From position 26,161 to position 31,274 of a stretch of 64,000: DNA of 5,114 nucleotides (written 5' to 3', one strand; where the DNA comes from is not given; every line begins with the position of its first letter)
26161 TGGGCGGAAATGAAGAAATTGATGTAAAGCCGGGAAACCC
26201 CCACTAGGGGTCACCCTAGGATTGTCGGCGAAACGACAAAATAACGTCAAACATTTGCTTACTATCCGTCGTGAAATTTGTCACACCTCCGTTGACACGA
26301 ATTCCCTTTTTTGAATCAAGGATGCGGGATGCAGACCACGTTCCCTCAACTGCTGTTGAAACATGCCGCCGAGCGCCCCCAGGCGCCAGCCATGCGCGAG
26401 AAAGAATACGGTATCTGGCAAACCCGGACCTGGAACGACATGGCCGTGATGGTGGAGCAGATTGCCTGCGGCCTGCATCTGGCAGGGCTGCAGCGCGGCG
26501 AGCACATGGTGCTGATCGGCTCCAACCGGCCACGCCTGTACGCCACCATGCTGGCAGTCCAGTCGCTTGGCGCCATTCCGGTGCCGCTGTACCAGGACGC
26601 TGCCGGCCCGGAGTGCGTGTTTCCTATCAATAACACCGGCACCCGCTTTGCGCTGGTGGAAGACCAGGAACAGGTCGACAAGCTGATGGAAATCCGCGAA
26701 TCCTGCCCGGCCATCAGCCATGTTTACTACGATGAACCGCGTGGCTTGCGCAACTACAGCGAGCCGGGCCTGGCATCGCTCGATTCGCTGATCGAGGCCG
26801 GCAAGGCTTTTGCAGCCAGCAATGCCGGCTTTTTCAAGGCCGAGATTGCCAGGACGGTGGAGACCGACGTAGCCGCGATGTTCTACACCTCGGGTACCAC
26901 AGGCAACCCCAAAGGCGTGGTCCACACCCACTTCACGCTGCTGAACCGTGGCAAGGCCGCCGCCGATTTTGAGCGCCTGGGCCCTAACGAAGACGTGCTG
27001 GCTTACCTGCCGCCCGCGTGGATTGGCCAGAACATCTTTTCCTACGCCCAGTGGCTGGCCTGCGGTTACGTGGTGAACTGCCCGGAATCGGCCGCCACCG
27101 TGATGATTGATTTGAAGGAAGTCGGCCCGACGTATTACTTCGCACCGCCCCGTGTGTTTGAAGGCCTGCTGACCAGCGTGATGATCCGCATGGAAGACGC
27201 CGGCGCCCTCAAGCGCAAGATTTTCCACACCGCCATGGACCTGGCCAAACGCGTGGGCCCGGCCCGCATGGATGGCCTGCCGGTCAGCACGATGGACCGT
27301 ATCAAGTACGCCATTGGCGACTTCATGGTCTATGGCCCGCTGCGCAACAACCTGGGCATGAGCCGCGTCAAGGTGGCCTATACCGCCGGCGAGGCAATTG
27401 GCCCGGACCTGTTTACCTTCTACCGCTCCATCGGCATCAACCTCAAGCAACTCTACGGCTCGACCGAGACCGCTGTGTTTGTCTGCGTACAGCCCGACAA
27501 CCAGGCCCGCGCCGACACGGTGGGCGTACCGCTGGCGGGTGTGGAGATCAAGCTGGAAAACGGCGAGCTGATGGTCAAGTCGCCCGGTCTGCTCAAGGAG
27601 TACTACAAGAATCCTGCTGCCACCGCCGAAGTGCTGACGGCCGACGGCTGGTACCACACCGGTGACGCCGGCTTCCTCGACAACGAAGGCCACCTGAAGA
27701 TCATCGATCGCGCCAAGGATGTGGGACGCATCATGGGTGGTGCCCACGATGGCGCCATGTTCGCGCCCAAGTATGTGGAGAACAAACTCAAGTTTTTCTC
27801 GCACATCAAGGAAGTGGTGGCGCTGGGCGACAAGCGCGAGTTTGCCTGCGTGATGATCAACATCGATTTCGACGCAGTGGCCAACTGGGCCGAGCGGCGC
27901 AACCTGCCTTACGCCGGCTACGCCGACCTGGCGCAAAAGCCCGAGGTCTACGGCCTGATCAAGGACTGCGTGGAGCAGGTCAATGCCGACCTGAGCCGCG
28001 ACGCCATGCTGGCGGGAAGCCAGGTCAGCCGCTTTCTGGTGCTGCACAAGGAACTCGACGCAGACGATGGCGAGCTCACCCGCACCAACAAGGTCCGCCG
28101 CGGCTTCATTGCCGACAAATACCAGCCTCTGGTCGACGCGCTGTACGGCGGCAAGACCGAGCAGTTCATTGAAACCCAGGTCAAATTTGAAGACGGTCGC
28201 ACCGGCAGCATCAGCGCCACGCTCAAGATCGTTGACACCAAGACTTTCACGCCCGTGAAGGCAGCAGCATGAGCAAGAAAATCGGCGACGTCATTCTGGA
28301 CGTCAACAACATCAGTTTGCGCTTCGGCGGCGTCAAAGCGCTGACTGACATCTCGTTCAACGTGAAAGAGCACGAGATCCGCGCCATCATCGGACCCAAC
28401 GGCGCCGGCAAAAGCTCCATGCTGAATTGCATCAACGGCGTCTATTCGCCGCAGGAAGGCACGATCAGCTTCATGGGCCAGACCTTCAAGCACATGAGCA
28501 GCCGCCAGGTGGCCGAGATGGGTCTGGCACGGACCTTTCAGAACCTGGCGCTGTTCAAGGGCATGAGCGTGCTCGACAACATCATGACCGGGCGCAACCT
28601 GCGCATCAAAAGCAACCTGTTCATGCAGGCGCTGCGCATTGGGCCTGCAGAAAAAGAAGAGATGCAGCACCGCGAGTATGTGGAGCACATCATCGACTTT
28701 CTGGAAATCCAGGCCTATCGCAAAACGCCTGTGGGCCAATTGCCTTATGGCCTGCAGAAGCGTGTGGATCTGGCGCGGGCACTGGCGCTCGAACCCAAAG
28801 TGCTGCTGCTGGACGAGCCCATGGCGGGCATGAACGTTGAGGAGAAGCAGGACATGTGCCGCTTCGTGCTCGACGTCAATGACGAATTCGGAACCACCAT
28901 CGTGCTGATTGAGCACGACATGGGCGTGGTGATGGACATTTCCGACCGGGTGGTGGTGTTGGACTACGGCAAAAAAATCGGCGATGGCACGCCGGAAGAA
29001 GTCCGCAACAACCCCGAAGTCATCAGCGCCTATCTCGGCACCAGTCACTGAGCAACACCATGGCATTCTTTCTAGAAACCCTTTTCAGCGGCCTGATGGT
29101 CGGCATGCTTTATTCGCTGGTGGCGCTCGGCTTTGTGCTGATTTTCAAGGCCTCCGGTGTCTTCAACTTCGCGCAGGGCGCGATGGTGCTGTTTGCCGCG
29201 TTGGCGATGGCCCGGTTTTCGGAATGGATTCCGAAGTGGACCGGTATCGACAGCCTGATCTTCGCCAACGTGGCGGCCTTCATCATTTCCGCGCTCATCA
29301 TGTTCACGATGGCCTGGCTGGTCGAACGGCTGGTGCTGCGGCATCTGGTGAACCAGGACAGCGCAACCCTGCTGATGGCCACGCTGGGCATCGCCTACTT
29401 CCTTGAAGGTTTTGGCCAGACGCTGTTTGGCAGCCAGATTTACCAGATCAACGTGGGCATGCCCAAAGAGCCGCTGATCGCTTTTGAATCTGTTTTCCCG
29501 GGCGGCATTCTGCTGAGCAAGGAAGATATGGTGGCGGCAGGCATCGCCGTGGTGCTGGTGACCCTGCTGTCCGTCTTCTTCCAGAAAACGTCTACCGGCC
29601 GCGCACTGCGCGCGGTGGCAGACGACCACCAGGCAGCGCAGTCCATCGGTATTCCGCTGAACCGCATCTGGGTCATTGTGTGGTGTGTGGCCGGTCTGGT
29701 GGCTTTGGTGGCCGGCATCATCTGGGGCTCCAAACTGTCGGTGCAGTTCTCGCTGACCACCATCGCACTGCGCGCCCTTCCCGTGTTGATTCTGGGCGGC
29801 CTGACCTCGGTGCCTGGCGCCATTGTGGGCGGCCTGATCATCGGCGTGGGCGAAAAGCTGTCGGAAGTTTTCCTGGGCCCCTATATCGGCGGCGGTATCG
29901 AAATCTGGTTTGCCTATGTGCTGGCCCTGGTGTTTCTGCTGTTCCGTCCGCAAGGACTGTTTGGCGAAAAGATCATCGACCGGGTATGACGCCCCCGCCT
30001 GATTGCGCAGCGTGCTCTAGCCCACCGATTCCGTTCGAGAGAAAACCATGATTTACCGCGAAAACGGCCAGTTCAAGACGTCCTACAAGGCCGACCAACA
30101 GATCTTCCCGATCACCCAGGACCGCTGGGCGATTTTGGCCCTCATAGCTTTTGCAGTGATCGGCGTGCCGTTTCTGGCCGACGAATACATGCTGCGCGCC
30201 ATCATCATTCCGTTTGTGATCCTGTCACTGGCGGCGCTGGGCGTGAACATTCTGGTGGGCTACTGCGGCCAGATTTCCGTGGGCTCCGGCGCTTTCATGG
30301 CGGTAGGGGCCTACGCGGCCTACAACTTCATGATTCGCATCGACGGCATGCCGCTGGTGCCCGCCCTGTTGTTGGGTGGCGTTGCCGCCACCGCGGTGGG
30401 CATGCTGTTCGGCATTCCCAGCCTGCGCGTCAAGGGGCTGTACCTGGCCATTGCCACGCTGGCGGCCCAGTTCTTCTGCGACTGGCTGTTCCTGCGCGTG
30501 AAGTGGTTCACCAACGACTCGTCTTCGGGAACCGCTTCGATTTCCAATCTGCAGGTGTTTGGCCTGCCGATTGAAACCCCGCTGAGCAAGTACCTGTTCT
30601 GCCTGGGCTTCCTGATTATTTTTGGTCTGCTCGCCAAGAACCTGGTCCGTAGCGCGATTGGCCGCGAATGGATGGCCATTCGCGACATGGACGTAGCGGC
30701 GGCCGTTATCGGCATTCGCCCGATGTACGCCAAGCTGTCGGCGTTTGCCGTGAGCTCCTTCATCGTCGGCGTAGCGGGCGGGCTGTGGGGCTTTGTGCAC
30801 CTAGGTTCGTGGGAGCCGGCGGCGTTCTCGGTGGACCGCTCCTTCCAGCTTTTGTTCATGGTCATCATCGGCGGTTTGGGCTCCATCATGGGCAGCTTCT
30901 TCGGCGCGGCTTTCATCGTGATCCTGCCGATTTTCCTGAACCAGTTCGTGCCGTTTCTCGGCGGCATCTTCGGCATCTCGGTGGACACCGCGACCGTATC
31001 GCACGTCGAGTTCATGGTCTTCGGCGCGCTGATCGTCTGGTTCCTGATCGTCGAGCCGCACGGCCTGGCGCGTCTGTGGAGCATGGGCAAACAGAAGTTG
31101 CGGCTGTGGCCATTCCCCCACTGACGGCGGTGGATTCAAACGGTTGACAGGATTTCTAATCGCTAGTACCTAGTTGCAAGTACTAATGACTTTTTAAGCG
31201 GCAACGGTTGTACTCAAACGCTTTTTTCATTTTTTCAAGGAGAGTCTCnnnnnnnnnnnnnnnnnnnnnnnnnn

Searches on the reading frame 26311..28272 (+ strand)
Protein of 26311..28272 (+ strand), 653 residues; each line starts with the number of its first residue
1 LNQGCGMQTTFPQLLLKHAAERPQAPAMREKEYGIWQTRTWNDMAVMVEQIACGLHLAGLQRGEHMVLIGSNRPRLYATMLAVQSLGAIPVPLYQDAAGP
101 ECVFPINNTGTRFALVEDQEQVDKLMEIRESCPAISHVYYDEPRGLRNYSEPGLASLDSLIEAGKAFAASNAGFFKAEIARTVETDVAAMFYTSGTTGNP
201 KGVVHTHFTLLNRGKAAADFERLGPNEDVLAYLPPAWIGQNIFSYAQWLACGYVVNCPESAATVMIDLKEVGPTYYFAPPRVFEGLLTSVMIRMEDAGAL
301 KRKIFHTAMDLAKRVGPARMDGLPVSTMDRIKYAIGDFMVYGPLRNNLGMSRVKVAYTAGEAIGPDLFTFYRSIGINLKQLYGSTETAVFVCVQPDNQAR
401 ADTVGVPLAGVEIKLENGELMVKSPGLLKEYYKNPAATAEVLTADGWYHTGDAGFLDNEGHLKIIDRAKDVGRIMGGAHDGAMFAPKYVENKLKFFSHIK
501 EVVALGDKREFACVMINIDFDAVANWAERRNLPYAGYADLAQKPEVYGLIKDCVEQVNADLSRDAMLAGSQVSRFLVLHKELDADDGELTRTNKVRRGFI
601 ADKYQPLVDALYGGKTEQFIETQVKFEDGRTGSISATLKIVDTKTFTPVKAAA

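Call 88: search_protein_families(library=pfam, proteins=[window:26311-28272:+], max_evalue=0.00001)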
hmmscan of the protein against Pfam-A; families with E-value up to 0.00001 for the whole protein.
window:26311-28272:+ (653 aa): 1 family
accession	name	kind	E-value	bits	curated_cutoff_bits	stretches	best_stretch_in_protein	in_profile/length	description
PF00501.34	AMP-binding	-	2.1e-61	208.3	29.9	1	17-432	3-384/384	AMP-binding enzyme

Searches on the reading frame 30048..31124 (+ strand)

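Call 88: search_protein_families(library=pfam, proteins=[window:30048-31124:+], max_evalue=0.00001)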
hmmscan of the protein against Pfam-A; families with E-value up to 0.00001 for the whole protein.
window:30048-31124:+ (358 aa): 1 family
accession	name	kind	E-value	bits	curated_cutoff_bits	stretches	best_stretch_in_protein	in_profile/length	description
PF02653.21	BPD_transp_2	-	3.5e-29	102.2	26.8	1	51-329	4-265/269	Branched-chain amino acid transport system / permease component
